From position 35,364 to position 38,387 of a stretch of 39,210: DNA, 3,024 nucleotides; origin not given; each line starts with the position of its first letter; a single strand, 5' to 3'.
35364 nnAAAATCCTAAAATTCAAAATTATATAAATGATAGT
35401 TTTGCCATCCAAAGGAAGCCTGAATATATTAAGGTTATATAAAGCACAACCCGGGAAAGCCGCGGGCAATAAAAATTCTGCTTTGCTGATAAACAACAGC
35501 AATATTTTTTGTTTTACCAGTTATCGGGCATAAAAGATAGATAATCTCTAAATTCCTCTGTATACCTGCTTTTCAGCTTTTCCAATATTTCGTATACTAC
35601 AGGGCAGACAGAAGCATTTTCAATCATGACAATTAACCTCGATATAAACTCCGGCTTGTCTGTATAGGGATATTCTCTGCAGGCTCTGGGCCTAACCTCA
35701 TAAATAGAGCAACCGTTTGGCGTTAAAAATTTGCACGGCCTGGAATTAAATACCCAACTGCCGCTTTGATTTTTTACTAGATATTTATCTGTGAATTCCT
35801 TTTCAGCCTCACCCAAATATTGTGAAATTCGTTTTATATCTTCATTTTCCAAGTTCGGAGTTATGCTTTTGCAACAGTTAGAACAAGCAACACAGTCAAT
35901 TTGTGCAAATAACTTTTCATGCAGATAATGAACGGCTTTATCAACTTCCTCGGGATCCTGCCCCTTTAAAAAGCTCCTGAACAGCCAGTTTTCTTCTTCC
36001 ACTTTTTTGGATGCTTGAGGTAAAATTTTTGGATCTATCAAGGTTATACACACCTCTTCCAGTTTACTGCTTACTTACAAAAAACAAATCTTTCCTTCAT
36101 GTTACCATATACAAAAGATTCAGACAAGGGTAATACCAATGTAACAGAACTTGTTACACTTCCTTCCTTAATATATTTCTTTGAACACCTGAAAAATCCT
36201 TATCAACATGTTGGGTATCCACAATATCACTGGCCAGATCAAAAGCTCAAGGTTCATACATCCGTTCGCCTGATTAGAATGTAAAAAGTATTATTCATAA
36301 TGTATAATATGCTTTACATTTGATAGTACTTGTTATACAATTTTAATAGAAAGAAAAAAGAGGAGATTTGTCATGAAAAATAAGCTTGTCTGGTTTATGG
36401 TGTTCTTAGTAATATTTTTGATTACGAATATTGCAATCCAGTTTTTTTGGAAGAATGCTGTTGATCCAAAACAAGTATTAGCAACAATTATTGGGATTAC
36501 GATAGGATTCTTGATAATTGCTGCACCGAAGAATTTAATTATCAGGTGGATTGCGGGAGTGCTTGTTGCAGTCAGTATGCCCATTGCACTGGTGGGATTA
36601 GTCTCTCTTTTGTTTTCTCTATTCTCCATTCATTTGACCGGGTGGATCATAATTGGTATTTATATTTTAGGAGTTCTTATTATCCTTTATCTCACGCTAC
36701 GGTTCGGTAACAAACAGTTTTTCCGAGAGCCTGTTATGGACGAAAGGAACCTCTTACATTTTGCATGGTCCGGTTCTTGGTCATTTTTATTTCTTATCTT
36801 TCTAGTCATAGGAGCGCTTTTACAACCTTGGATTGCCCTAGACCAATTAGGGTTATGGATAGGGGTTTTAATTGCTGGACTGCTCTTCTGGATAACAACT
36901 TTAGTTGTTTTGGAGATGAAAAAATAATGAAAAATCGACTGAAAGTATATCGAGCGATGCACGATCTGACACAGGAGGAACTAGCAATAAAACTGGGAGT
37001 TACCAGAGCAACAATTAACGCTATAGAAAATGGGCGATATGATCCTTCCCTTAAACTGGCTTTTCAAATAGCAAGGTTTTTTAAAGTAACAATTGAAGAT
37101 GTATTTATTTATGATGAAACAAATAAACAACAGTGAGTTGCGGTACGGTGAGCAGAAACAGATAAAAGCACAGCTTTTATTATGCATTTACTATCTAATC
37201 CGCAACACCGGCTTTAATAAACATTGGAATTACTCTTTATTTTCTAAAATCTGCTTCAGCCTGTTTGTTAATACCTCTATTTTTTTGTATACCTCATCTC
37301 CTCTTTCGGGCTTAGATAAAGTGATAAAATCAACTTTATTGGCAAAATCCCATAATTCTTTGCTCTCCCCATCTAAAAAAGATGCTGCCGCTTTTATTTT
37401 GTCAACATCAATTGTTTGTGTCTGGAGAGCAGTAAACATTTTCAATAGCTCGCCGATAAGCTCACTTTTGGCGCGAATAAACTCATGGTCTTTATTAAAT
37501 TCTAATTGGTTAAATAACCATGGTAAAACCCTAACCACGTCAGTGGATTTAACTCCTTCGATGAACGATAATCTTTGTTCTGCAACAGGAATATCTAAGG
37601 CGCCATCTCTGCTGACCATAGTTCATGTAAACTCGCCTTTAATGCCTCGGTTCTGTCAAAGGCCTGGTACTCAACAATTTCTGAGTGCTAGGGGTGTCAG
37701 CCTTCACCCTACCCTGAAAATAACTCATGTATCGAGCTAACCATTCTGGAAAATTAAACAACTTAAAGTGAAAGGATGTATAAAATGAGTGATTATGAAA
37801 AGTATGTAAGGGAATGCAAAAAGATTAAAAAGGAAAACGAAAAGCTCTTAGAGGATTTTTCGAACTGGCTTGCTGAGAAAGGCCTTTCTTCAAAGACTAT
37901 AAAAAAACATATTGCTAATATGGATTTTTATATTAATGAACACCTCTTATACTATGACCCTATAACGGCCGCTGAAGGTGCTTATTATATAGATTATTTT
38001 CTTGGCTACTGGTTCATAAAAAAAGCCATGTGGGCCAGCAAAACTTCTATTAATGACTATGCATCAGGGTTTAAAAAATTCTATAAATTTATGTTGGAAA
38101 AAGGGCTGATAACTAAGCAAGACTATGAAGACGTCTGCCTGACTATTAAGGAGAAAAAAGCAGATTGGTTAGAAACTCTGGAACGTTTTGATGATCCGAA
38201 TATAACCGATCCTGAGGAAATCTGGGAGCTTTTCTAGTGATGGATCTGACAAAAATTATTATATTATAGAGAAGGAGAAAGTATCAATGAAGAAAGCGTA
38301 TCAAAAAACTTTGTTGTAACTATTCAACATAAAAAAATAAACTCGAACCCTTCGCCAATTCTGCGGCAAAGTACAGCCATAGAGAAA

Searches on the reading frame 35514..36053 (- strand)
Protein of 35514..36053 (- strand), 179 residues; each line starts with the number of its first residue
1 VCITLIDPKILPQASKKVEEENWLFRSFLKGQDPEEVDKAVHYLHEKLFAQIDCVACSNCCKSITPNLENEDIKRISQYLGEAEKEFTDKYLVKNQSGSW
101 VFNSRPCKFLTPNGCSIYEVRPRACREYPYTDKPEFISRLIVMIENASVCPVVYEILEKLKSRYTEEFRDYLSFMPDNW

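Call 23: search_protein_families(library=pfam, proteins=[window:35514-36053:-], max_evalue=0.01)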
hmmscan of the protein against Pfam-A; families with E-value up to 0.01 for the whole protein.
window:35514-36053:- (179 aa): 1 family
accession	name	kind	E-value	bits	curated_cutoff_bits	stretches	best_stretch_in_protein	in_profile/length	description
PF03692.20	CxxCxxCC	-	4.4e-15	56.6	23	1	53-136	1-77/85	Putative zinc- or iron-chelating domain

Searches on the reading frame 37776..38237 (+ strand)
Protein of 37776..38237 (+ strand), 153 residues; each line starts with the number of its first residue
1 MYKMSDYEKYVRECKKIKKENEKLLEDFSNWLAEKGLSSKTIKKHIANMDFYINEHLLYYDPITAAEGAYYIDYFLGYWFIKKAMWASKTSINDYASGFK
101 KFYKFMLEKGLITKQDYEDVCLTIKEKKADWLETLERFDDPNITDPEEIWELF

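Call 23: search_protein_families(library=pfam, proteins=[window:37776-38237:+], max_evalue=0.01)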
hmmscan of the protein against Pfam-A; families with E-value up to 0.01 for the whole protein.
window:37776-38237:+ (153 aa): 4 families
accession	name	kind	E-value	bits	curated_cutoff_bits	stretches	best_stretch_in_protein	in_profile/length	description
PF13102.12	Phage_int_SAM_5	-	5.4e-07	30.3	22.3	1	16-54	42-80/98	Phage integrase SAM-like domain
PF02899.23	Phage_int_SAM_1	-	3.8e-05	24.3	22.3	0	5-49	27-72/83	Phage integrase, N-terminal SAM-like domain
PF13495.12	Phage_int_SAM_4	-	0.004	17.9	27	0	14-54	33-76/85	Phage integrase, N-terminal SAM-like domain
PF20612.3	SHOCT_2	-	0.0052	17.4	24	0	102-120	18-36/53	SHOCT domain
